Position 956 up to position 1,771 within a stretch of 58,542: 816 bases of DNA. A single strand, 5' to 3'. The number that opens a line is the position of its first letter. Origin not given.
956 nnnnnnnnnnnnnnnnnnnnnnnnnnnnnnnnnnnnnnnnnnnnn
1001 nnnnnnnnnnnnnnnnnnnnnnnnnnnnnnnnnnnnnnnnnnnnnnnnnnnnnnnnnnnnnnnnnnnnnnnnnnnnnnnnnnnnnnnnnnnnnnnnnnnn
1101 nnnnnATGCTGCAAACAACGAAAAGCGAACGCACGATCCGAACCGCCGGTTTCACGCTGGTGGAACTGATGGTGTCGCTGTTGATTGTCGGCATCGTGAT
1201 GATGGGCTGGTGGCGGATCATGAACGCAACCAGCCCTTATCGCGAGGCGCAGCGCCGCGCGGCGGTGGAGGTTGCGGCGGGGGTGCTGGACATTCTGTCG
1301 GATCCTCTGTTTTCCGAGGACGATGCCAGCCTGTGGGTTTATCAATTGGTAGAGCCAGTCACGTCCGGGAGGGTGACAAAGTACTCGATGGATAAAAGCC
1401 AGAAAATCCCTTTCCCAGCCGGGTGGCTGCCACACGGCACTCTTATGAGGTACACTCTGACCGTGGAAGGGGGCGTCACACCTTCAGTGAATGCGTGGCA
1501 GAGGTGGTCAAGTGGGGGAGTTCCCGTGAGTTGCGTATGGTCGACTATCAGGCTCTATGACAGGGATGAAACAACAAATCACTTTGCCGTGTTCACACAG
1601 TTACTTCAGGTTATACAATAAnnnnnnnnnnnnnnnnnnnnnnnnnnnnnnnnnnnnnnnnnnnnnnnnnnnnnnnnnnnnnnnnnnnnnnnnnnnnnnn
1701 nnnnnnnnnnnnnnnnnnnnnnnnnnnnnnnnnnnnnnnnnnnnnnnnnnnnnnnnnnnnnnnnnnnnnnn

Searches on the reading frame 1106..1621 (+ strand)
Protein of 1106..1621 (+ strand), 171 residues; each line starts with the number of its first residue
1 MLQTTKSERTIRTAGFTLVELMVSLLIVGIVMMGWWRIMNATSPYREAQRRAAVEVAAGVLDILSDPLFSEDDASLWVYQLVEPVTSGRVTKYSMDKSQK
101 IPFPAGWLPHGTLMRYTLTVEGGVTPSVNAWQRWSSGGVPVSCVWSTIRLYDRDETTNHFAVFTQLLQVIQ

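Call 22: search_protein_families(library=pfam, proteins=[window:1106-1621:+], max_evalue=0.00001)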
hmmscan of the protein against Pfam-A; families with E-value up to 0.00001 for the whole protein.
window:1106-1621:+ (171 aa): 1 family
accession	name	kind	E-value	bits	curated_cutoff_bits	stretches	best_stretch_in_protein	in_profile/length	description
PF07963.17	N_methyl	-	6.7e-08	32.2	21.2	1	13-34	4-25/27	Prokaryotic N-terminal methylation motif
